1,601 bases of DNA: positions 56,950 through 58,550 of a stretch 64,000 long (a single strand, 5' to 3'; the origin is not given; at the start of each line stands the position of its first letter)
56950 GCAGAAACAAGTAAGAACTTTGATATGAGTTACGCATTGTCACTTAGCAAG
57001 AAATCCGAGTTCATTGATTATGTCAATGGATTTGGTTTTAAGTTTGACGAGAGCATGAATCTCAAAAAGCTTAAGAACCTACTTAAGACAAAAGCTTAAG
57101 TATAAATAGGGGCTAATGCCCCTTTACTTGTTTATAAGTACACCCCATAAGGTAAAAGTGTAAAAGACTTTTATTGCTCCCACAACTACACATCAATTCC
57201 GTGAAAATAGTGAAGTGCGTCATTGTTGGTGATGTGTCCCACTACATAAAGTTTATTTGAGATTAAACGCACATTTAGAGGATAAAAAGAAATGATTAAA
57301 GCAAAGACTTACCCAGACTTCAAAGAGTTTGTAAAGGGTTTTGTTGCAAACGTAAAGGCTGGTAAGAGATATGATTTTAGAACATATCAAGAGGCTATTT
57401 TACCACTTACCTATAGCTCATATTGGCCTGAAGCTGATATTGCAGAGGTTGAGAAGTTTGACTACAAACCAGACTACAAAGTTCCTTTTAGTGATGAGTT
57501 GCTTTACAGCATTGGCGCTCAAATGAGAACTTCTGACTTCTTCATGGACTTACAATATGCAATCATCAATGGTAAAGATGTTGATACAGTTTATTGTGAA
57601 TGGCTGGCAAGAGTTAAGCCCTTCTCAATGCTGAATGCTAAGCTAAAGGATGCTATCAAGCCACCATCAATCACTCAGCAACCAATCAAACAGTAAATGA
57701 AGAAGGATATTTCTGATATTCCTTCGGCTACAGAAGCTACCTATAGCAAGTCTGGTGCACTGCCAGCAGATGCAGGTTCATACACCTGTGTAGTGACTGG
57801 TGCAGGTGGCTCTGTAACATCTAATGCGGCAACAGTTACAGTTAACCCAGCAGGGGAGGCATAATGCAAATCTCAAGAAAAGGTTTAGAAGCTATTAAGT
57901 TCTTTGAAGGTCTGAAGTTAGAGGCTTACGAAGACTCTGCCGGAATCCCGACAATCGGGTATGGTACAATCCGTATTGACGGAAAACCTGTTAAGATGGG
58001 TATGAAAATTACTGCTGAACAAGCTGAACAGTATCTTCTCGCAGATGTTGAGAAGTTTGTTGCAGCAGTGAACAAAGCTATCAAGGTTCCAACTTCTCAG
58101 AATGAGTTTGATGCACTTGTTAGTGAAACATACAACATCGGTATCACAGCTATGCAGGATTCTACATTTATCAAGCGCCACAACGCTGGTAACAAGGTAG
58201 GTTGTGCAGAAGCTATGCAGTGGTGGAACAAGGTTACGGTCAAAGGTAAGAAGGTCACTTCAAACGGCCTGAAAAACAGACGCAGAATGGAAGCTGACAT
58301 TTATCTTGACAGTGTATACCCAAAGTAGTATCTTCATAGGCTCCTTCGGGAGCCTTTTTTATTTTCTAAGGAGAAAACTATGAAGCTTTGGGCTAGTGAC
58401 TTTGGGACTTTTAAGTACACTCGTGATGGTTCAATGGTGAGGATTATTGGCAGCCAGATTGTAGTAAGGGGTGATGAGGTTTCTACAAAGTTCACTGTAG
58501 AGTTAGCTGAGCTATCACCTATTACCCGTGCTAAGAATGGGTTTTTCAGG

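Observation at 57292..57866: Ig-like domain split by a single in-frame stop codon immediately before the endolysin gene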

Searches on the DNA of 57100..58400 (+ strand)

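Call 3: search_dna_similar(query=window:57100-58400:+, collection=phages, mode=near, max_rows=40)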
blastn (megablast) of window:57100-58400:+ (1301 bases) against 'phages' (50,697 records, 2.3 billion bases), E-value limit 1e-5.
Records with a match: 248; places in all: 257; records where one place covers at least 80% of the query: 205.
Best place of each record, by identity: 95-99% 10; 90-95% 199; 80-90% 37; 60-80% 2.
By first word of the organism name: Escherichia 120; Salmonella 72; Shigella 19; Felixounavirus 14; Citrobacter 11; Enterobacteria 8; Phage 3; Staphylococcus 1.
By host as written in the record: Escherichia coli 34; - 28; Escherichia coli K-12 MG1655 20; Escherichia coli O157:H7 11; Shigella flexneri 9; Citrobacter freundii 8; Salmonella enterica 7; Salmonella sp. 6; and 69 more.
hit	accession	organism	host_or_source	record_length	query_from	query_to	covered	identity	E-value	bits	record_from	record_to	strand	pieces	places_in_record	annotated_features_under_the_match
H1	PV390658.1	Escherichia phage vB_EcoM_P54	Escherichia coli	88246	1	1301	99%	94.7%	0e+0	2010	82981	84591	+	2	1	tail protein | endolysin | hypothetical protein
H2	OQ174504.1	Escherichia phage REP5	Escherichia coli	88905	6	1301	100%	93.2%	0e+0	2052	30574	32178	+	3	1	tail protein | endolysin | hypothetical protein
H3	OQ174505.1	Escherichia phage REP6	Escherichia coli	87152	6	1301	100%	93.2%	0e+0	2052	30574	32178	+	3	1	tail protein | endolysin | hypothetical protein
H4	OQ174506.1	Escherichia phage REP7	Escherichia coli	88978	6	1301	100%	93.2%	0e+0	2052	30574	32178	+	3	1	tail protein | endolysin | hypothetical protein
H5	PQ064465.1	Salmonella phage vB_CECAV_041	Salmonella enterica subsp. enterica ...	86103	9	1301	99%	92.8%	0e+0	1872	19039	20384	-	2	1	tail protein | endolysin | hypothetical protein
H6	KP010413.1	Salmonella phage vB_SPuM_SP116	Salmonella enterica serovar Pullorum ...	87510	1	1301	95%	95.3%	0e+0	1966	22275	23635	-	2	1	putative tail protein | putative lysis protein | hypothetical protein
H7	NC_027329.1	Salmonella phage vB_SPuM_SP116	Salmonella enterica serovar Pullorum ...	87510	1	1301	95%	95.3%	0e+0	1966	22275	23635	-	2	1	tail protein | endolysin | hypothetical protein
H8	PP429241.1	Salmonella phage vB_Si_CECAV_FGS030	Salmonella enterica subsp. enterica ...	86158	6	1301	93%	95.9%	0e+0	1974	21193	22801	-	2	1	tail protein | endolysin | hypothetical protein (x2)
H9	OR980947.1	Shigella phage Tf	Shigella flexneri 2b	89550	6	1301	94%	95.5%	0e+0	1950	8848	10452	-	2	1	tail protein | endolysin | hypothetical protein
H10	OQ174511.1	Escherichia phage REP12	Escherichia coli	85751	6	1300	94%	94.5%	0e+0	1897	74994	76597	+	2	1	tail protein | endolysin | hypothetical protein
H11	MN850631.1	Escherichia phage mio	Escherichia coli K-12 MG1655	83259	6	1301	94%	94.5%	0e+0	1888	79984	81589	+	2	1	tail protein | putative lysin | hypothetical protein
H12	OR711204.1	Salmonella phage fBSPA4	Salmonella enterica 714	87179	6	1301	95%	93.7%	0e+0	1846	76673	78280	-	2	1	12: putative tail protein | p13: lysin | hypothetical protein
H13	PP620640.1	Escherichia phage fKMPT1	Escherichia coli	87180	6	1301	95%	93.7%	0e+0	1846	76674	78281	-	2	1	hypothetical protein (x2) | endolysin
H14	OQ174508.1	Escherichia phage REP9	Escherichia coli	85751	6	1300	94%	94.8%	0e+0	1897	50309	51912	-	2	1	tail protein | endolysin | hypothetical protein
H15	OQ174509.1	Escherichia phage REP10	Escherichia coli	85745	6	1300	94%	94.8%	0e+0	1897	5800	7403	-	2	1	tail protein | endolysin | hypothetical protein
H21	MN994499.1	Phage NBEco005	-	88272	124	1301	91%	93.3%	0e+0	1748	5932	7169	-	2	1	hypothetical protein (x3) | lysin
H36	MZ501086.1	Escherichia phage JohannRWettstein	Escherichia coli K-12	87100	124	1300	90%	92.9%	0e+0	1800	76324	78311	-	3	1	immunoglobulin-like domain protein | endolysin | hypothetical protein (x2)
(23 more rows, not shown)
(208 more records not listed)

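Call 5: get_annotated_region(hit=H1, flank=500)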
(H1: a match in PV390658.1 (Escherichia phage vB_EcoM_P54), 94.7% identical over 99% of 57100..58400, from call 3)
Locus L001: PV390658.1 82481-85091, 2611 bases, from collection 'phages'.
description: Escherichia phage vB_EcoM_P54, complete genome.
organism: Escherichia phage vB_EcoM_P54 (NCBI taxid 3412730)
taxonomy: Viruses; Duplodnaviria; Heunggongvirae; Uroviricota; Caudoviricetes; Straboviridae; Tevenvirinae; Tequatrovirus
host: Escherichia coli; source: pig; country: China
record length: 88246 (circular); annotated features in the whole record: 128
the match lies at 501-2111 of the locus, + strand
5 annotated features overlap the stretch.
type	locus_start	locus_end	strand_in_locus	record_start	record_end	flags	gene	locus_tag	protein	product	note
CDS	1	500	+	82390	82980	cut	-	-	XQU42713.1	hypothetical protein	-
CDS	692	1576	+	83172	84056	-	-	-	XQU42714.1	tail protein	-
CDS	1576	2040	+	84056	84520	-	-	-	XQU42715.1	endolysin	-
CDS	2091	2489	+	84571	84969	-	-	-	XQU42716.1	hypothetical protein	-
CDS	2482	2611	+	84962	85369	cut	-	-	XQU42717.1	D-alanyl-D-alanine carboxypeptidase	-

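Call 6: get_annotated_region(hit=H5, flank=500)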
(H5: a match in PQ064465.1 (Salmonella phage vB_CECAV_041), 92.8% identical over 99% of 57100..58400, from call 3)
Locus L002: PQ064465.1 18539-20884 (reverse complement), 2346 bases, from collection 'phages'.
description: Salmonella phage vB_CECAV_041, complete genome.
organism: Salmonella phage vB_CECAV_041 (NCBI taxid 3242747)
taxonomy: Viruses; Duplodnaviria; Heunggongvirae; Uroviricota; Caudoviricetes; Ounavirinae; Felixounavirus
host: Salmonella enterica subsp. enterica serovar Kedougou; source: poultry farm; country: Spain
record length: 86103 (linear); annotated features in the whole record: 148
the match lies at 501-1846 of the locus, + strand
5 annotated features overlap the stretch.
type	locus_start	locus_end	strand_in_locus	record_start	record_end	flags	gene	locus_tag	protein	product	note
CDS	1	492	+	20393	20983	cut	-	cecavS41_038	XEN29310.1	hypothetical protein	-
CDS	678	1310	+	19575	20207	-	-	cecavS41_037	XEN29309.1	tail protein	-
CDS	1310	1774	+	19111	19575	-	-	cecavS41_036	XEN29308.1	endolysin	-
CDS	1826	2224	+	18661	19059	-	-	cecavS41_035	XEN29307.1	hypothetical protein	-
CDS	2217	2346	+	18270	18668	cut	-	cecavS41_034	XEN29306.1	hypothetical protein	-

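Call 7: get_annotated_region(hit=H36, flank=500)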
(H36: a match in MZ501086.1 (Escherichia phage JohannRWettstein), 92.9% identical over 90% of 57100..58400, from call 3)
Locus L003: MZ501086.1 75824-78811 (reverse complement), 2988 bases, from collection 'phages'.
description: Escherichia phage JohannRWettstein, complete genome.
organism: Escherichia phage JohannRWettstein (NCBI taxid 2852035)
taxonomy: Viruses; Duplodnaviria; Heunggongvirae; Uroviricota; Caudoviricetes; Ounavirinae; Felixounavirus
host: Escherichia coli K-12; source: Rhine river; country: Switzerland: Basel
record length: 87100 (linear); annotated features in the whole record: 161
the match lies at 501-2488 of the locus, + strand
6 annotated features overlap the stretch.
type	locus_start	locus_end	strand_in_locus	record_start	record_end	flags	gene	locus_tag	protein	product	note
CDS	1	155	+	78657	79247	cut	-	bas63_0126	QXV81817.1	hypothetical protein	-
CDS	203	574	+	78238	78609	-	-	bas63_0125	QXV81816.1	hypothetical protein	-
CDS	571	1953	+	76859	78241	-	-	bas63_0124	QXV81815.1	immunoglobulin-like domain protein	-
CDS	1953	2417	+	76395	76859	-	-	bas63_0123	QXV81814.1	endolysin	-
CDS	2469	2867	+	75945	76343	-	-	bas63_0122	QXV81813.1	hypothetical protein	-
CDS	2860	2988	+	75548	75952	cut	-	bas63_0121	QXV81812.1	hypothetical protein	-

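Call 8: get_annotated_region(hit=H21, flank=500)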
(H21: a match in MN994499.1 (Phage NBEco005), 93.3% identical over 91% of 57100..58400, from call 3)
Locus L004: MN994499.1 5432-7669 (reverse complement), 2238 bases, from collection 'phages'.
description: Phage NBEco005, complete genome.
organism: Phage NBEco005 (NCBI taxid 2712974)
taxonomy: Viruses; Duplodnaviria; Heunggongvirae; Uroviricota; Caudoviricetes; Ounavirinae; Felixounavirus
host: -; source: -; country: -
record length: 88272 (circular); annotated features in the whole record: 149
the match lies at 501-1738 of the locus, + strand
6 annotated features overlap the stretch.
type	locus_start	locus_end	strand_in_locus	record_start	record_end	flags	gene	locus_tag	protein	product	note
CDS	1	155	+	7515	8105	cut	-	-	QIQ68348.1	hypothetical protein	-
CDS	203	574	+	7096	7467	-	-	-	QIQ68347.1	hypothetical protein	-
CDS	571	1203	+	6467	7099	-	-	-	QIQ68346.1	hypothetical protein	-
CDS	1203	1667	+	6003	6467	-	-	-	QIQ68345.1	lysin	-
CDS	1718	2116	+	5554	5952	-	-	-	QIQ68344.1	hypothetical protein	-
CDS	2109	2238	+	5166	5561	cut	-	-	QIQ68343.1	hypothetical protein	-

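Call 14: search_dna_similar(query=window:57655-57735:+, collection=phages, mode=distant, max_rows=30)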
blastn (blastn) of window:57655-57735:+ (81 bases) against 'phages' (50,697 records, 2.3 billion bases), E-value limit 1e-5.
Records with a match: 138; places in all: 140; records where one place covers at least 80% of the query: 0.
Best place of each record, by identity: 90-95% 59; 80-90% 79.
By first word of the organism name: Escherichia 70; Salmonella 46; Felixounavirus 13; Enterobacteria 5; Phage 2; Staphylococcus 1; Shigella 1.
By host as written in the record: - 25; Escherichia coli 21; Escherichia coli K-12 MG1655 12; Escherichia coli O157:H7 9; Salmonella enterica subsp. enterica serovar Infantis 5; Salmonella enterica 4; Escherichia coli DH5a 4; Salmonella enterica subsp. enterica 3; and 38 more.
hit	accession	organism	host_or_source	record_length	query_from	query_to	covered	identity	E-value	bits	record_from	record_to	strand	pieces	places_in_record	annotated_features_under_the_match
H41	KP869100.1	Escherichia typing phage 1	Escherichia coli O157:H7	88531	1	48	59%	92.3%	3e-12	76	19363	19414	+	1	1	immunoglobulin I-set domain protein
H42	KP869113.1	Escherichia coli O157 typing phage 15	Escherichia coli O157:H7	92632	1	48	59%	92.3%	3e-12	76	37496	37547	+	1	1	immunoglobulin I-set domain protein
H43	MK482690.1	Escherichia phage vB_EcoM_LMP34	Escherichia coli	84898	1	48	59%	92.3%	3e-12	76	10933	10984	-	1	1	hypothetical protein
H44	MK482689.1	Escherichia phage vB_EcoM_LMP33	Escherichia coli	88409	1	48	59%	92.3%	3e-12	76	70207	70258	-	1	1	hypothetical protein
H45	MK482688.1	Escherichia phage vB_EcoM_LMP25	Escherichia coli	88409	1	48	59%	92.3%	3e-12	76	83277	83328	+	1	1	hypothetical protein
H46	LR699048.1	Escherichia phage VpaE1_ev035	-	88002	1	48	59%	92.3%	3e-12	76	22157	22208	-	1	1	hypothetical protein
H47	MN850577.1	Escherichia phage heid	Escherichia coli K-12 MG1655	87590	1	48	59%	92.3%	3e-12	76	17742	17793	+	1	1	putative tail protein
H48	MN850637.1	Escherichia phage warpig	Escherichia coli K-12 MG1655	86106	1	48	59%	92.3%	3e-12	76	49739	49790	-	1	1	tail protein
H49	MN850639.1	Escherichia phage radambza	Escherichia coli K-12 MG1655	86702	1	48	59%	92.3%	3e-12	76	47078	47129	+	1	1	putative tail protein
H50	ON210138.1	Escherichia phage EC106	Escherichia coli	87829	1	48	59%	92.3%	3e-12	76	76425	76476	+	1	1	hypothetical protein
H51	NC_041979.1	Escherichia typing phage 1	Escherichia coli O157:H7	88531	1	48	59%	92.3%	3e-12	76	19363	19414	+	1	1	tail protein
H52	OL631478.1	Escherichia phage ECML-1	Escherichia coli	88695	1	48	59%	92.3%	3e-12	76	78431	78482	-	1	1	putative tail protein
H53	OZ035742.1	Felixounavirus AN17P8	-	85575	1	48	59%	92.3%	3e-12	76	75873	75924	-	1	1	record has no annotation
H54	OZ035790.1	Felixounavirus LF110P4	-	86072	1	48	59%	92.3%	3e-12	76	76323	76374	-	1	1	record has no annotation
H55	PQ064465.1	Salmonella phage vB_CECAV_041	Salmonella enterica subsp. enterica ...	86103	1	48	59%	92.3%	3e-12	76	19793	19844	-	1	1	tail protein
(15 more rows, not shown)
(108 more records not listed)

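Call 29: search_dna_similar(query=window:57697-57866:+, collection=phages, mode=near, max_rows=25)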
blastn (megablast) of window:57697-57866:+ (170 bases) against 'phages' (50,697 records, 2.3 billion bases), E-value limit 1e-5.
Records with a match: 156; places in all: 165; records where one place covers at least 80% of the query: 29.
Best place of each record, by identity: 95-99% 59; 90-95% 44; 80-90% 53.
By first word of the organism name: Escherichia 84; Salmonella 53; Enterobacteria 7; Felixounavirus 7; Phage 3; Shigella 2.
By host as written in the record: Escherichia coli 26; - 19; Escherichia coli K-12 MG1655 13; Escherichia coli O157:H7 11; Salmonella sp. 5; Salmonella enterica subsp. enterica serovar Shubra 5; Salmonella enterica 5; Escherichia sp. 4; and 44 more.
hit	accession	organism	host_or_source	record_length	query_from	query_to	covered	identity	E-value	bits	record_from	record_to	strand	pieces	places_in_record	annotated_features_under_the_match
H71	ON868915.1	Salmonella phage vB_SalM_SPJ41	Salmonella sp.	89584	3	170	99%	91.7%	1e-59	233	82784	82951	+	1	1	putative tail protein | endolysin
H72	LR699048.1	Escherichia phage VpaE1_ev035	-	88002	3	170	99%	91.1%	4e-40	317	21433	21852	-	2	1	hypothetical protein (x2)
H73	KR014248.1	Escherichia phage vB_EcoM_AYO145A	Escherichia coli O145:NM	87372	3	170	99%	90.1%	1e-35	304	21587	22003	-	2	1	tail protein | endolysin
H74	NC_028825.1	Escherichia phage vB_EcoM_AYO145A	Escherichia coli O145:NM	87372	3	170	99%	90.1%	1e-35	304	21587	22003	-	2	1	tail protein | endolysin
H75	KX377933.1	Escherichia phage vB_EcoM_Alf5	Escherichia coli K12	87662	3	170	99%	89.9%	7e-33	282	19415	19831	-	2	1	putative tail protein | putative lysin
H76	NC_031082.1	Escherichia phage vB_EcoM_Alf5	Escherichia coli K12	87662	3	170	99%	89.9%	7e-33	282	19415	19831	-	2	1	tail protein | endolysin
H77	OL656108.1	Salmonella phage UAB_69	Salmonella enterica subsp. enterica ...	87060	3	170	99%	89.6%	1e-35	284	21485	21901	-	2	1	hypothetical protein | putative endolysin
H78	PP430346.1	Escherichia phage vB_EcoM-LTH02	Escherichia sp.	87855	3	170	99%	89.6%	1e-35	284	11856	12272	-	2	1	hypothetical protein | lysin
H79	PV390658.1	Escherichia phage vB_EcoM_P54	Escherichia coli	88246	3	170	99%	89.3%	6e-53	211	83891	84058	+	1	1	tail protein | endolysin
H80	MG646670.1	Salmonella phage BPS15S6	Salmonella enterica subsp. enterica ...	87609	3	170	99%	89.2%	5e-34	278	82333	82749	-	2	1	tail protein | lysin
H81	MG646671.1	Salmonella phage BPS17S6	Salmonella enterica subsp. enterica ...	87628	3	170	99%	89.2%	5e-34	278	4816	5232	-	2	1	tail protein | lysin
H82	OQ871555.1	Salmonella phage SUT_S720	Salmonella paratyphi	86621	3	170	99%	89.2%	5e-34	278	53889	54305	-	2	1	hypothetical protein | endolysin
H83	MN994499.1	Phage NBEco005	-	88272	3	170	99%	88.7%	3e-51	206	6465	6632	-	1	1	hypothetical protein | lysin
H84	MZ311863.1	Escherichia phage vB_EcoM_LNA1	Escherichia coli S88 O45:H7:K1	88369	3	170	99%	88.6%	1e-30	258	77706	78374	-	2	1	record has no annotation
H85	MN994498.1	Phage NBEco004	-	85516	3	170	99%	87.5%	6e-48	195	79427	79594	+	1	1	hypothetical protein | lysin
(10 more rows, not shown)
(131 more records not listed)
